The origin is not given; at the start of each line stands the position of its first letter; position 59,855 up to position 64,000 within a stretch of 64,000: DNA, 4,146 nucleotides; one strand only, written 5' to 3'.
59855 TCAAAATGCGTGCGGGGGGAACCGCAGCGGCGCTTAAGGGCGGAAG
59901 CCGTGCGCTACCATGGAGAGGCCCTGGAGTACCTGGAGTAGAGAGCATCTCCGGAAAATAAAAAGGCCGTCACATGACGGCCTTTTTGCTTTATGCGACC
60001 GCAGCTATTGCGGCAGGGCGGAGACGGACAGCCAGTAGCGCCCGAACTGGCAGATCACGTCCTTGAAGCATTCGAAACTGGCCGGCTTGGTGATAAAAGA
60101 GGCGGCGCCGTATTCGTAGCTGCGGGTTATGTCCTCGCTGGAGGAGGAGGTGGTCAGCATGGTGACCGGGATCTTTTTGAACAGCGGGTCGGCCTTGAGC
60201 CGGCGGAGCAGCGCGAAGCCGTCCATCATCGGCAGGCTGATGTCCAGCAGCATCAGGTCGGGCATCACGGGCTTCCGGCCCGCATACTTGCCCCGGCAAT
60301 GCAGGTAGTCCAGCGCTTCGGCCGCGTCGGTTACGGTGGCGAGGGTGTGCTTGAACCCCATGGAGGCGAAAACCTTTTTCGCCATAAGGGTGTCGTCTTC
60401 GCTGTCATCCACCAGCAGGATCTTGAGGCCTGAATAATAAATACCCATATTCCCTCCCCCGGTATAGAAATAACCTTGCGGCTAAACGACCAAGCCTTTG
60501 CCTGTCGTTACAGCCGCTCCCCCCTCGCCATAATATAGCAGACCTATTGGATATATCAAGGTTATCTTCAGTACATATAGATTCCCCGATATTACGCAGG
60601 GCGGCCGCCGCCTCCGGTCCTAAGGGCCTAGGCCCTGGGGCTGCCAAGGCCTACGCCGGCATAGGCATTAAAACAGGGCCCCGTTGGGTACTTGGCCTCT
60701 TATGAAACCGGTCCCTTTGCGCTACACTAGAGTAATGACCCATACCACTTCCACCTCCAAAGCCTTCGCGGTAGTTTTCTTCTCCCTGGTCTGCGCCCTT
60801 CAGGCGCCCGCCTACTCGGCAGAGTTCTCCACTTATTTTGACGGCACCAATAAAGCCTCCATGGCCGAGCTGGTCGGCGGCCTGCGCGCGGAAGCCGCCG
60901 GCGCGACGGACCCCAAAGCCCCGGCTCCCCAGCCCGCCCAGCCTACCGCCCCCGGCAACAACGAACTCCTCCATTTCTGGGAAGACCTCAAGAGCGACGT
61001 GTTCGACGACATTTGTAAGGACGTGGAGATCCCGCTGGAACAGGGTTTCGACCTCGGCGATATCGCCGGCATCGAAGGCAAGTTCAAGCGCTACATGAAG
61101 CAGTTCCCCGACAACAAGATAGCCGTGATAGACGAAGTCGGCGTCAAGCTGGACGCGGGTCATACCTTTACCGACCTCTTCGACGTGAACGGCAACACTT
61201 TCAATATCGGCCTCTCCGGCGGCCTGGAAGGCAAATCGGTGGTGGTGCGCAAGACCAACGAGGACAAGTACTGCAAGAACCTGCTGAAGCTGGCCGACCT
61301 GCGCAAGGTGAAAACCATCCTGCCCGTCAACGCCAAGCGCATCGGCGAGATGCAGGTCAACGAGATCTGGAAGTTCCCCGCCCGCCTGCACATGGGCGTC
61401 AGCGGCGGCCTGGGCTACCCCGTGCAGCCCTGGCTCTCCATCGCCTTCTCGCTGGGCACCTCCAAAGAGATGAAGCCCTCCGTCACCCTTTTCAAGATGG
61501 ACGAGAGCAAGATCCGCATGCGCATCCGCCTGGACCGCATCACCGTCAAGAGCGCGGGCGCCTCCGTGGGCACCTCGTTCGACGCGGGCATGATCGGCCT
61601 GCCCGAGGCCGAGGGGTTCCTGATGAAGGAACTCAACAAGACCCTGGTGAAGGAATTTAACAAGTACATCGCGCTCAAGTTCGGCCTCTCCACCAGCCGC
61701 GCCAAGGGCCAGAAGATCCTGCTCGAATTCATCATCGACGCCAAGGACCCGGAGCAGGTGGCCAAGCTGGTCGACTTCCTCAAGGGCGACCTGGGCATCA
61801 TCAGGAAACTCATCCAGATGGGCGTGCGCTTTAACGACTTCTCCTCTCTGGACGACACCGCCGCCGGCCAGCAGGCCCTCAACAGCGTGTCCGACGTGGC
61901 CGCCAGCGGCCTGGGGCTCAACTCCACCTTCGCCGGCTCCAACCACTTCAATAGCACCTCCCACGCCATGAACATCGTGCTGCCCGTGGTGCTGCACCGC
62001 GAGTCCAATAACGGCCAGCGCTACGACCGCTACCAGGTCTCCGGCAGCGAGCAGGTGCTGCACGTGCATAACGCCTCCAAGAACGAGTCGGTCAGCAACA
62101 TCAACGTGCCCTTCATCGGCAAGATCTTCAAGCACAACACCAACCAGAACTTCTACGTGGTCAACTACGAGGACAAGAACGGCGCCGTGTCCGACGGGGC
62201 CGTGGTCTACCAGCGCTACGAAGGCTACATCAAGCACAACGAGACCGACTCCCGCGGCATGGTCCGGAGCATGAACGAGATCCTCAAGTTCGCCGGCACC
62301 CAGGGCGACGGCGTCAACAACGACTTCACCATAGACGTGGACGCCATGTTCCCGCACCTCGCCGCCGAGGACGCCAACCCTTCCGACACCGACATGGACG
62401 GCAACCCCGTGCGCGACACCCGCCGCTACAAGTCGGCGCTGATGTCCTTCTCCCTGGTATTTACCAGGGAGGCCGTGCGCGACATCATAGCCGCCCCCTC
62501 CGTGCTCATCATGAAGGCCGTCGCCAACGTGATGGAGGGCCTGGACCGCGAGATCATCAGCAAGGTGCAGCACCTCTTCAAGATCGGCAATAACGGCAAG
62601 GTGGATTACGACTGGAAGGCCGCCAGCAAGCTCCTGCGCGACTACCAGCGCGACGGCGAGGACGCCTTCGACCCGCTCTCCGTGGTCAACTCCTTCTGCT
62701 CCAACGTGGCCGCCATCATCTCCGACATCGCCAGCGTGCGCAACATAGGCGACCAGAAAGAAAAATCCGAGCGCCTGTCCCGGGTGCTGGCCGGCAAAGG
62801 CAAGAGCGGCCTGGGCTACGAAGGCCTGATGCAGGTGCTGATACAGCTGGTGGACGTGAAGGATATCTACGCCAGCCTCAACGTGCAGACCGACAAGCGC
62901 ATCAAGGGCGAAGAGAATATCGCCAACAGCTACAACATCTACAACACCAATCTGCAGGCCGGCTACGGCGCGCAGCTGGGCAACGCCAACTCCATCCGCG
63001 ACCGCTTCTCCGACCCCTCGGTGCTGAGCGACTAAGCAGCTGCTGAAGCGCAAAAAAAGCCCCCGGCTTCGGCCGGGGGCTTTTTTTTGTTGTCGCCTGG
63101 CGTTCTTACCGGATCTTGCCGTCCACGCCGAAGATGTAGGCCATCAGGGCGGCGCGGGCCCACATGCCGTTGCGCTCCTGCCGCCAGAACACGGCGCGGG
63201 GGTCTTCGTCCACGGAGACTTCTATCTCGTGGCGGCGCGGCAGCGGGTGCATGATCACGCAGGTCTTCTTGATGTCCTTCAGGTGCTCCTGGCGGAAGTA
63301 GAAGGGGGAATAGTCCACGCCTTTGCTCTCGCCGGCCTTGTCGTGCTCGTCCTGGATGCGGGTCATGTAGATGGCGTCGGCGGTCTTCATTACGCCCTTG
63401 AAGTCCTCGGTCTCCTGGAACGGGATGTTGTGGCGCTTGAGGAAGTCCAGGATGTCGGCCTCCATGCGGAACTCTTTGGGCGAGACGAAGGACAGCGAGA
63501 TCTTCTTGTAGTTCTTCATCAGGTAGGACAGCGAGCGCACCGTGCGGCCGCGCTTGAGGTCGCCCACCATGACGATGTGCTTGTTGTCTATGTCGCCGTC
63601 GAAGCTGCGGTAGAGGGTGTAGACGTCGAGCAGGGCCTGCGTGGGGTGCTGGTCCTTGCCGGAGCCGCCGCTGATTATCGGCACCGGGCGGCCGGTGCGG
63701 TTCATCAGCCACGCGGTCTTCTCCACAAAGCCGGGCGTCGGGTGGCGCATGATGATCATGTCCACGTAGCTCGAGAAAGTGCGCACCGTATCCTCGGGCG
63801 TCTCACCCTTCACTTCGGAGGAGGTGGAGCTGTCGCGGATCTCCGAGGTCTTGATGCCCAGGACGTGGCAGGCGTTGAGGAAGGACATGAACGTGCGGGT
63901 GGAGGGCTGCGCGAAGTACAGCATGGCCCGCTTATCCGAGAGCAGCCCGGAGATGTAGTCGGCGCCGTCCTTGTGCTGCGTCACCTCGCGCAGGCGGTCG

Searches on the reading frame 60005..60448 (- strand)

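Call 91: search_protein_families(library=pfam, proteins=[window:60005-60448:-], max_evalue=0.001)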
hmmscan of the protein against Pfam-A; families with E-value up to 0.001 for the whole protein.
window:60005-60448:- (147 aa): 1 family
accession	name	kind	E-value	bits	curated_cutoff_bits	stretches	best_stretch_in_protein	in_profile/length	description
PF00072.30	Response_reg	-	3.2e-19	69.6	30.2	1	10-126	1-104/111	Response regulator receiver domain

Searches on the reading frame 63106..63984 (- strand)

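Call 5: search_protein_families(library=ncbifam, proteins=[window:63106-63984:-], max_evalue=0.01)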
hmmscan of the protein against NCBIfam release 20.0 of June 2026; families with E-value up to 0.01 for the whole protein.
window:63106-63984:- (292 aa): 17 families
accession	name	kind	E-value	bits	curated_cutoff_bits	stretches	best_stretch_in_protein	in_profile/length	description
TIGR00670.1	asp_carb_tr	equivalog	7.1e-72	242.1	236.95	1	14-284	36-302/304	aspartate carbamoyltransferase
NF002032.1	PRK00856.1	equivalog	2.7e-65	220.5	263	1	13-284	35-296/297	aspartate carbamoyltransferase catalytic subunit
NF006046.0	PRK08192.1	equivalog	2.7e-59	201.1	512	1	24-291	52-323/339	aspartate carbamoyltransferase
NF008853.0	PRK11891.1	equivalog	5e-56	190.1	560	1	23-291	133-404/430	aspartate carbamoyltransferase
NF009916.0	PRK13376.1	equivalog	1.6e-32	112.8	800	1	22-286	55-334/525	bifunctional aspartate carbamoyltransferase catalytic subunit/aspartate carbamoyltransferase regulatory subunit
NF001986.0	PRK00779.1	subfamily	2.6e-32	112.2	306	1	13-285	40-304/307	ornithine carbamoyltransferase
TIGR00658.1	orni_carb_tr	equivalog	9.7e-27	93.9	280.85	1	14-285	36-303/304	ornithine carbamoyltransferase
TIGR04384.1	putr_carbamoyl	exception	2.8e-20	72.7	500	1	8-284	29-306/330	putrescine carbamoyltransferase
NF010387.0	PRK13814.1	equivalog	2.2e-18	66.2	660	1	23-282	51-300/310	aspartate carbamoyltransferase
NF003286.0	PRK04284.1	subfamily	4.5e-12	45.7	515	1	14-260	42-286/332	ornithine carbamoyltransferase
NF011380.0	PRK14805.1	equivalog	6.3e-12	45.2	421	1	6-285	28-300/302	ornithine carbamoyltransferase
NF002470.0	PRK01713.1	equivalog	3.2e-07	30.1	545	1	15-258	44-285/334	ornithine carbamoyltransferase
NF009213.0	PRK12562.1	subfamily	1.9e-06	27.5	559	1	15-207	43-231/334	ornithine carbamoyltransferase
NF011379.0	PRK14804.1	equivalog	3e-05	23.3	373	1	10-280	36-304/311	ornithine carbamoyltransferase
TIGR03316.1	ygeW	equivalog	6.1e-05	22.1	500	1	23-81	63-120/391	knotted carbamoyltransferase YgeW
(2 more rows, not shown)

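Call 6: search_protein_families(library=pfam, proteins=[window:63106-63984:-], max_evalue=0.01)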
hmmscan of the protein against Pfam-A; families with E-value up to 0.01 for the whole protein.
window:63106-63984:- (292 aa): 2 families
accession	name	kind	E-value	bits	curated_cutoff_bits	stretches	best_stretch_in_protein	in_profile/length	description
PF00185.30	OTCace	-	2.1e-28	99.8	29.4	1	134-283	2-156/157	Aspartate/ornithine carbamoyltransferase, Asp/Orn binding domain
PF02729.26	OTCace_N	-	2.7e-28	99.4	29.9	1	11-125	33-147/148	Aspartate/ornithine carbamoyltransferase, carbamoyl-P binding domain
